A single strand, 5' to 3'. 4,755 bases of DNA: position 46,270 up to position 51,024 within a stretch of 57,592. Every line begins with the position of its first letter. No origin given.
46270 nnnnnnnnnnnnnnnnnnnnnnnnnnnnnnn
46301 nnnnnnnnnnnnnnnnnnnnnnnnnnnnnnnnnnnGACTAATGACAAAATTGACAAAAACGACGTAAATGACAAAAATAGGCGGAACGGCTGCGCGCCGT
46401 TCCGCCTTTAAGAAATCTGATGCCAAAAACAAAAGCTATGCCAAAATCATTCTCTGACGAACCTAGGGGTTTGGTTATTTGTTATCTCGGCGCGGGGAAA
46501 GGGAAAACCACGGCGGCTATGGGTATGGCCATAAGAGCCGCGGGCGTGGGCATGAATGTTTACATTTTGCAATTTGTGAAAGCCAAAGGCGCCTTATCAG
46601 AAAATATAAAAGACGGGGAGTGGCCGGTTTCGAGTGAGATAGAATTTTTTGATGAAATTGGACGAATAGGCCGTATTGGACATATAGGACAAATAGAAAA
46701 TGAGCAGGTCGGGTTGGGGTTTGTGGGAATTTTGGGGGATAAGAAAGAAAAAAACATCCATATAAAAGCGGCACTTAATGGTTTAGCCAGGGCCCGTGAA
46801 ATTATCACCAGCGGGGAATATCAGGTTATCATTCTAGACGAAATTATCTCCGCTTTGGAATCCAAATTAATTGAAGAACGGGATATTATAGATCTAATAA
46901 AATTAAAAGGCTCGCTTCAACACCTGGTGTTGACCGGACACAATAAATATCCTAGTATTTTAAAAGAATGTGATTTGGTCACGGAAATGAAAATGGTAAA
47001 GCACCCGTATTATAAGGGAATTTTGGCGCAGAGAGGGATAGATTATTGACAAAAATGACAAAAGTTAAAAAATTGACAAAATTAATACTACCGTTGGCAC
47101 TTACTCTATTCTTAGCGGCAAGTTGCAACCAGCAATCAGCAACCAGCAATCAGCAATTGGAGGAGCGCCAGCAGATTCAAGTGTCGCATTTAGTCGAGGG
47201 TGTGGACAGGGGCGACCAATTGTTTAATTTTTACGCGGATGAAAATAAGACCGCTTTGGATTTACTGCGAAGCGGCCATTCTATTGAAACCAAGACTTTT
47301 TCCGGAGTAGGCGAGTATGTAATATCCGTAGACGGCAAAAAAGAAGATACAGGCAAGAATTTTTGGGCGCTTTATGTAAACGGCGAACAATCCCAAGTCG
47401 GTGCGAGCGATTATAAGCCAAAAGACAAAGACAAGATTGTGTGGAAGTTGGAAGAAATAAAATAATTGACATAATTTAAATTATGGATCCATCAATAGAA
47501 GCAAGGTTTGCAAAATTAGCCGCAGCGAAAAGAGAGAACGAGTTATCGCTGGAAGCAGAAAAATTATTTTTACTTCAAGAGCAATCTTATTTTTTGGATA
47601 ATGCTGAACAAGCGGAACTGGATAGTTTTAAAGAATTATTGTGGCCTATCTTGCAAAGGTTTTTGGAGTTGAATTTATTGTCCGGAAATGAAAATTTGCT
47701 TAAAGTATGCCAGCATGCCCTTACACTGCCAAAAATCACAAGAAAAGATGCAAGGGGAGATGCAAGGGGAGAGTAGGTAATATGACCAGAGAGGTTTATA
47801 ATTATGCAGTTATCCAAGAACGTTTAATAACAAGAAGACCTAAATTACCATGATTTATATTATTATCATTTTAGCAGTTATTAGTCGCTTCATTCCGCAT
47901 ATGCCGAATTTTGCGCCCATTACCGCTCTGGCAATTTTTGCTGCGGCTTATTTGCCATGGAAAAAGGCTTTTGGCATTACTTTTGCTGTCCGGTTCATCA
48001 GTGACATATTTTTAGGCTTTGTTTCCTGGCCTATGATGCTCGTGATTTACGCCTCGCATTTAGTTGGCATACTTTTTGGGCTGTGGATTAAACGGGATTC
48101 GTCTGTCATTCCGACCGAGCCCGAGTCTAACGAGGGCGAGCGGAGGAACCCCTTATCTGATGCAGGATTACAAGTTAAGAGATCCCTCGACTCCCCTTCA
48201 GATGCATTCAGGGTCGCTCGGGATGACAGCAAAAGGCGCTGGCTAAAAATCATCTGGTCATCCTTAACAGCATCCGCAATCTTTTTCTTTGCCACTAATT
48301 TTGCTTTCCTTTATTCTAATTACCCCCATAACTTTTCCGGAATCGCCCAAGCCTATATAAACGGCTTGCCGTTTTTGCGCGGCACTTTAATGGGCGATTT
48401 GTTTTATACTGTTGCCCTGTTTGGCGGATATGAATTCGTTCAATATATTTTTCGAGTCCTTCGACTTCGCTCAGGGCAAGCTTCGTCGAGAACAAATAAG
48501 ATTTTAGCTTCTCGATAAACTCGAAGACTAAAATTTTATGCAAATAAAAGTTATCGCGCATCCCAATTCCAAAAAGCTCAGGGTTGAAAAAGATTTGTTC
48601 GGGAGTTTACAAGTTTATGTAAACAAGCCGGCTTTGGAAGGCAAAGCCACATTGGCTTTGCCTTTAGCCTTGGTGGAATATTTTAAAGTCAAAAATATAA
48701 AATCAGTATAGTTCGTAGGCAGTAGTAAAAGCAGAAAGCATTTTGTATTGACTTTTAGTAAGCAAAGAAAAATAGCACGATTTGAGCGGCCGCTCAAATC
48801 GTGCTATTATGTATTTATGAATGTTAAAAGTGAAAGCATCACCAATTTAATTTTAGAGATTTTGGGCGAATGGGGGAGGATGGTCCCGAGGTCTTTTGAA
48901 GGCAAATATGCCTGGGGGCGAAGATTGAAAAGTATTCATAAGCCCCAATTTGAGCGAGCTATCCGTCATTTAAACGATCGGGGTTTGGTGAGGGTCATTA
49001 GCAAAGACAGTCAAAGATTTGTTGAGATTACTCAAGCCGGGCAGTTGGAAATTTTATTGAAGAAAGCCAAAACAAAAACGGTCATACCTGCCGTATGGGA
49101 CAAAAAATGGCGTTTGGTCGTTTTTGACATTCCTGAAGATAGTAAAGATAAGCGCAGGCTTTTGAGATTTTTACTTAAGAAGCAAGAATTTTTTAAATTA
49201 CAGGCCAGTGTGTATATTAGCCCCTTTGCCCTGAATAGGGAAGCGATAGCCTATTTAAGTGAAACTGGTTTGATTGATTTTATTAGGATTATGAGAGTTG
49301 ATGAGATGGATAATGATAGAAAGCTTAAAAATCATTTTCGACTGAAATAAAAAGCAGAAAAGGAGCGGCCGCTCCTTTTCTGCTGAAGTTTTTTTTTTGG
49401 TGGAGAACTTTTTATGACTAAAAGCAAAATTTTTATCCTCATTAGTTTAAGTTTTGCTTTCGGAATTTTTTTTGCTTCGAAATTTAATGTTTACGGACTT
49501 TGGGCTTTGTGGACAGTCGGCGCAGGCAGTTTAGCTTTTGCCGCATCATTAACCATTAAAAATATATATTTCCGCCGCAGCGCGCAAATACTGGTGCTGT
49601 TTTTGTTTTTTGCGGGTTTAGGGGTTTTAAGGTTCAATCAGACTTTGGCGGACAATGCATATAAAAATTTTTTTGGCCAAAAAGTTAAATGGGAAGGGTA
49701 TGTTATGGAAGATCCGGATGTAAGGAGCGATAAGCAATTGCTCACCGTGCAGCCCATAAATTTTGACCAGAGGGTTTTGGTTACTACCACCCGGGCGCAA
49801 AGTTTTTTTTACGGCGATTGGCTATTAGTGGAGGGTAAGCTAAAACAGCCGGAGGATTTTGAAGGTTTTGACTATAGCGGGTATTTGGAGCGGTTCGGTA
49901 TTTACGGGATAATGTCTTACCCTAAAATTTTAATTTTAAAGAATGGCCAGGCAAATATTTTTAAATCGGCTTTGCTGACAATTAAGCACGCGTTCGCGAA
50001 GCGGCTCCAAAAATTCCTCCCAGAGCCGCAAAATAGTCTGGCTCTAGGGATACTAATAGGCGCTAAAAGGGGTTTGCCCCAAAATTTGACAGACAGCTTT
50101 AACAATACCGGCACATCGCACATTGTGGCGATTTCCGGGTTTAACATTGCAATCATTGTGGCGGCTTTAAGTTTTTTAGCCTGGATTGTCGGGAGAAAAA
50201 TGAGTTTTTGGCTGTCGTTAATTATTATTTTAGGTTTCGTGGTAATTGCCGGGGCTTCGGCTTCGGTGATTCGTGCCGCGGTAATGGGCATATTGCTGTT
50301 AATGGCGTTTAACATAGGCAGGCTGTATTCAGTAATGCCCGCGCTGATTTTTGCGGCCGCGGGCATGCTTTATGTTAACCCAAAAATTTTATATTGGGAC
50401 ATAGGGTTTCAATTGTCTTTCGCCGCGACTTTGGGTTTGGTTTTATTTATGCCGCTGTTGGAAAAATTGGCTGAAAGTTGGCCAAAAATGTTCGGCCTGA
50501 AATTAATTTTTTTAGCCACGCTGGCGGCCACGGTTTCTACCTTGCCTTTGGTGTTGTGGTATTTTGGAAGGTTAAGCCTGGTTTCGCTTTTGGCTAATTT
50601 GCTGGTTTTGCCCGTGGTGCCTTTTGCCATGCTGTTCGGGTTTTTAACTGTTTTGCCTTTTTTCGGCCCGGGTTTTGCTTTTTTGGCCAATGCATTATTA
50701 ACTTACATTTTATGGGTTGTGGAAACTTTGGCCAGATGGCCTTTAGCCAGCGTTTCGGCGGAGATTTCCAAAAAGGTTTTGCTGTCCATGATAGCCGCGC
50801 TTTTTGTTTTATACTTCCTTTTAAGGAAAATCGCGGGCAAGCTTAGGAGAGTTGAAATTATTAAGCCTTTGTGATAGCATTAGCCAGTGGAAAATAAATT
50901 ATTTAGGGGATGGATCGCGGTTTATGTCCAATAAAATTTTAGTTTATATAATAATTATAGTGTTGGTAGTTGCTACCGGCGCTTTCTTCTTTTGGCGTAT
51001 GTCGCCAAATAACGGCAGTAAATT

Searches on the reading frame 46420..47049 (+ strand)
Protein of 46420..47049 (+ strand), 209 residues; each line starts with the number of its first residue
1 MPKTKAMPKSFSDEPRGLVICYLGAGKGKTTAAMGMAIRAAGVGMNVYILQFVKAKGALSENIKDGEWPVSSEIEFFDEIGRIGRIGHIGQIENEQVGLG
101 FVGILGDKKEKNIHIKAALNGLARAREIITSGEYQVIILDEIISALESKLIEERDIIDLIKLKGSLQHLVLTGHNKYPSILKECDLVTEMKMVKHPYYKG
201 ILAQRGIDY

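Call 111: search_protein_families(library=pfam, proteins=[window:46420-47049:+], max_evalue=0.001)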
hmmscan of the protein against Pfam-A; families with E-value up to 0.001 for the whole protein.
window:46420-47049:+ (209 aa): 1 family
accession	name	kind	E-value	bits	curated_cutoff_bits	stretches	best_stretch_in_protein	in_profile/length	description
PF02572.21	CobA_CobO_BtuR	-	4.5e-49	167.4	25.7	1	16-209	2-172/172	ATP:corrinoid adenosyltransferase BtuR/CobO/CobP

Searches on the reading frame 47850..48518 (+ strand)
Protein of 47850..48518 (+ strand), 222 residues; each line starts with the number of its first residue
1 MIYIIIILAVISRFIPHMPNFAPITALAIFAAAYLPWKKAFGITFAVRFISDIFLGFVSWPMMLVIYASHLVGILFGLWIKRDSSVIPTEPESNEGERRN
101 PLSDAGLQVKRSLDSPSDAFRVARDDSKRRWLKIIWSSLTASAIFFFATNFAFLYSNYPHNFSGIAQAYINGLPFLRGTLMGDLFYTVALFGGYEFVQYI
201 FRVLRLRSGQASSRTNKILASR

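Call 111: search_protein_families(library=pfam, proteins=[window:47850-48518:+], max_evalue=0.001)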
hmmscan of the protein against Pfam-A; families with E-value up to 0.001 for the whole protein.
window:47850-48518:+ (222 aa): 1 family
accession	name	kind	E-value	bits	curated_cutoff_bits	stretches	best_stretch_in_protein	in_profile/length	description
PF20221.3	DUF6580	-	8.8e-37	127.3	27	2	128-200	86-158/162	Family of unknown function (DUF6580)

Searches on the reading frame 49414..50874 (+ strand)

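Call 111: search_protein_families(library=pfam, proteins=[window:49414-50874:+], max_evalue=0.001)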
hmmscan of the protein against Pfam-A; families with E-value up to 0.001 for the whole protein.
window:49414-50874:+ (486 aa): 2 families
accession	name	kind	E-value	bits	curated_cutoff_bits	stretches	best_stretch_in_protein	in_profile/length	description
PF03772.21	Competence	-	1.7e-48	165.7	23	1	214-470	2-267/270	Competence protein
PF13567.11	DUF4131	-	2.5e-17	63.5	31.6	1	30-171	5-161/165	Domain of unknown function (DUF4131)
